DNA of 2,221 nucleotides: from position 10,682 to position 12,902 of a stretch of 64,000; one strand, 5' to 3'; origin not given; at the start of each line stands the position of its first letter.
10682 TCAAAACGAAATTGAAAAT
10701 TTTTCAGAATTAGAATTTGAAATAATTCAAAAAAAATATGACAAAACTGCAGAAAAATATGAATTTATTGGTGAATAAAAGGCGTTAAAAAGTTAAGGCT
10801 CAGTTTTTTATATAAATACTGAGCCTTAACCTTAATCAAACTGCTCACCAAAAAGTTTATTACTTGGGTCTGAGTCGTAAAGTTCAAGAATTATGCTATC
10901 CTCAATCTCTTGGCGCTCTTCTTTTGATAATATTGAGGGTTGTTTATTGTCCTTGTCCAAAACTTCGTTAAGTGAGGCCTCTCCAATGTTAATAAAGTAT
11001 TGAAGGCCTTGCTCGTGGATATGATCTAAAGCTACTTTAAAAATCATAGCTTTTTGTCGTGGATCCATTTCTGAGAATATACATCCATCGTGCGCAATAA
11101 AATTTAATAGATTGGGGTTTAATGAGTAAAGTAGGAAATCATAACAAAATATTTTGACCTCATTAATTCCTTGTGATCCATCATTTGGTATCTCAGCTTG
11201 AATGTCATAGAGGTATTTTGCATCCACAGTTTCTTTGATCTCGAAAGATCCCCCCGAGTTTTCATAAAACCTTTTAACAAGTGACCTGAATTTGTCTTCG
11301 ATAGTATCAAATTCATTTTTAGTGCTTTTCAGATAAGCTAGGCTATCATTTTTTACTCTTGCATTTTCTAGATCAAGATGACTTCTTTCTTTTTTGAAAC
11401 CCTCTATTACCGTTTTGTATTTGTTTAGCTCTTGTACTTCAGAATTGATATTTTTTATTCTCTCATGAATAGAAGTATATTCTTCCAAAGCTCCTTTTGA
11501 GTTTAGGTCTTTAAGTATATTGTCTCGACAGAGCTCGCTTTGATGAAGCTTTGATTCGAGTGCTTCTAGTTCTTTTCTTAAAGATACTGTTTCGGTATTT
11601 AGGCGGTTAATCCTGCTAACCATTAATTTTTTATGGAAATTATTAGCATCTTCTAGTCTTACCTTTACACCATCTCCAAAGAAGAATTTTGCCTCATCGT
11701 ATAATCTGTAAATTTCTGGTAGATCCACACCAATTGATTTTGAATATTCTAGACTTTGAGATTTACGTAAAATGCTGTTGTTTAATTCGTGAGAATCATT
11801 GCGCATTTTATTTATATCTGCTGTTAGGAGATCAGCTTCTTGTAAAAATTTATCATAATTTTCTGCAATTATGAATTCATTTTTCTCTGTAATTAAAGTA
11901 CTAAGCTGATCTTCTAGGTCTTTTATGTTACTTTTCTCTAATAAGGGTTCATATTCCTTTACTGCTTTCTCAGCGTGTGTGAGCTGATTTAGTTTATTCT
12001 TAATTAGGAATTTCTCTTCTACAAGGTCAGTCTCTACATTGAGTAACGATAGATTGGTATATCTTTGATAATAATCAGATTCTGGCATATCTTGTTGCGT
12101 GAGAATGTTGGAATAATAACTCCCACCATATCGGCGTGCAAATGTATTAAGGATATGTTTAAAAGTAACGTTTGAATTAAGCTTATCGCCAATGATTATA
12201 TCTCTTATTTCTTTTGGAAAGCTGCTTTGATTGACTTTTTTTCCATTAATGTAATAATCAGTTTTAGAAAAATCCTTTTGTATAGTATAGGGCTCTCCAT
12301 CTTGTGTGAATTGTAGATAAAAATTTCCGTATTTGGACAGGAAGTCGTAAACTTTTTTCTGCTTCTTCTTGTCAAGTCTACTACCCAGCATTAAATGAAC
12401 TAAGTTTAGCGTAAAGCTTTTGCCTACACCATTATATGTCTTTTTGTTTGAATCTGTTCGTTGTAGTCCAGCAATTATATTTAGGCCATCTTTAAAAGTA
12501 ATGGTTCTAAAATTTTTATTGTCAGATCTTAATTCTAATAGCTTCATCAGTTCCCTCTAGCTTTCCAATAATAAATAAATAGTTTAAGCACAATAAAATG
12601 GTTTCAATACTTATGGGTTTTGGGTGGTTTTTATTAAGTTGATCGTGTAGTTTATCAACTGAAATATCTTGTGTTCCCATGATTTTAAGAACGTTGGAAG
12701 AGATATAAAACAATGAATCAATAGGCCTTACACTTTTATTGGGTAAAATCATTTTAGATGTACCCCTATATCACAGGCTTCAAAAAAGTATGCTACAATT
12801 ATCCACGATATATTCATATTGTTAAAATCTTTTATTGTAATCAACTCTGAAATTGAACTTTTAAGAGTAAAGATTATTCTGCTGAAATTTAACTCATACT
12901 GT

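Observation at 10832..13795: Three-gene overlapping operon with ABC-3C / Lamassu-like architecture and an effector of unknown chemistry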

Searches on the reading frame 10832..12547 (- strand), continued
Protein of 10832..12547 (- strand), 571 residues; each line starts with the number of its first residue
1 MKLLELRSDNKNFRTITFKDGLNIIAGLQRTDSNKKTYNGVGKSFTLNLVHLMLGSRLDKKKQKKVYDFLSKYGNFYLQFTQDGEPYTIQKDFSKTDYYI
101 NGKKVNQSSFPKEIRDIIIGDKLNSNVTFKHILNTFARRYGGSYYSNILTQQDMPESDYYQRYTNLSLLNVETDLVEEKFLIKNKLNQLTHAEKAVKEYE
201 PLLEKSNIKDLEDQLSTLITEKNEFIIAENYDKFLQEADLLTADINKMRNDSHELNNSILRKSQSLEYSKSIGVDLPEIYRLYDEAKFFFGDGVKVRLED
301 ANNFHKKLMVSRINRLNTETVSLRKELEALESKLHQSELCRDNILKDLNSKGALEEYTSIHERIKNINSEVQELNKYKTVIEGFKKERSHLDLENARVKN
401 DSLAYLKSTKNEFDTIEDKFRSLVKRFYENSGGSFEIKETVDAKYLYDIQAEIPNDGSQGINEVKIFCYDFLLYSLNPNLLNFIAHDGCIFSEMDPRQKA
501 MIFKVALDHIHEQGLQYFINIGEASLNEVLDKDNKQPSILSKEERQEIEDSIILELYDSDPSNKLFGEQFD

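Call 86: search_protein_families(library=padloc, alignment_id=A2, max_evalue=0.05)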
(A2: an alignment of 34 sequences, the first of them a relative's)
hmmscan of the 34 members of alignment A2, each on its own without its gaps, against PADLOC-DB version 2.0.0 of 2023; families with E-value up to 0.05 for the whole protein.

A. member 1, P0121 (571 aa): 1 family
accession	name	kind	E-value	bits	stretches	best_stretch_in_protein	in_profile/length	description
PDLC04774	PDC-M68B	-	1.2e-66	223.6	2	124-570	144-581/581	-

B. families by the number of members that match (of 34 scanned): 20 families
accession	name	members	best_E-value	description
PDLC04774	PDC-M68B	34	4.2e-78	-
PDLC03859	LmuB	16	5.5e-08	-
PDLC03863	LmuB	11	8.3e-10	-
PDLC03865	LmuB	8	7.4e-05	-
PDLC01443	Cas2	4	0.0036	"CAS-I,CAS-II,CAS-III,CAS-IV,CAS-V,CAS-VI; acquisition_2"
PDLC00551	JetC2|JetC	3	0.001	DUF3584 domain; MukB-like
PDLC00582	JetC3|JetC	2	2.2e-06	DUF3584 domain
PDLC02395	pAgo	1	0.00056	-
PDLC01613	Csm3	1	0.0015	"CAS-III-A,CAS-III-D; effector_G7"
PDLC00799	Cyclase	1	0.0021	oligonucleotide-cyclase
PDLC00262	LmuB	1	0.0026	AAA ATPase domain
PDLC00648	ZorA3|ZorA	1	0.007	MotA/ExbB/TolQ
PDLC00930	Cas12u1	1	0.0085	Cas12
PDLC02969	SP_VI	1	0.01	-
PDLC00259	LmuB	1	0.016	AAA ATPase domain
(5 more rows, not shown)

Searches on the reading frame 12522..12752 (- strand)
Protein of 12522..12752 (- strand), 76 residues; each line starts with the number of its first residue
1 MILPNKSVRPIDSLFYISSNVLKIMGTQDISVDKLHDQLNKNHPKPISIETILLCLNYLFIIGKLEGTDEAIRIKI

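Call 3: search_protein_families(library=pfam, proteins=[window:12522-12752:-], max_evalue=0.1)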
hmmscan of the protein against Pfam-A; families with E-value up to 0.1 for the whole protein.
window:12522-12752:- (76 aa): 2 families
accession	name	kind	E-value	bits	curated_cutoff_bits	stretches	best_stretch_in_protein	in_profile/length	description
PF20293.4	MC6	-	1e-12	48.3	27.2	1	3-70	1-70/76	ABC-three component (ABC-3C) system Middle Component 6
PF20292.4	MC7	-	0.0049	17.3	27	1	3-70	1-65/69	ABC-three component (ABC-3C) system Middle Component 7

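Call 4: search_protein_families(library=padloc, proteins=[window:12522-12752:-], max_evalue=0.1)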
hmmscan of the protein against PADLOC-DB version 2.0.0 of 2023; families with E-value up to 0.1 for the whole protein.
window:12522-12752:- (76 aa): 0 families

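Call 5: search_protein_families(library=ncbifam, proteins=[window:12522-12752:-], max_evalue=0.1)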
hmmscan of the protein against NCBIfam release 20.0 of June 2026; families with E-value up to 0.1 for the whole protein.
window:12522-12752:- (76 aa): 0 families
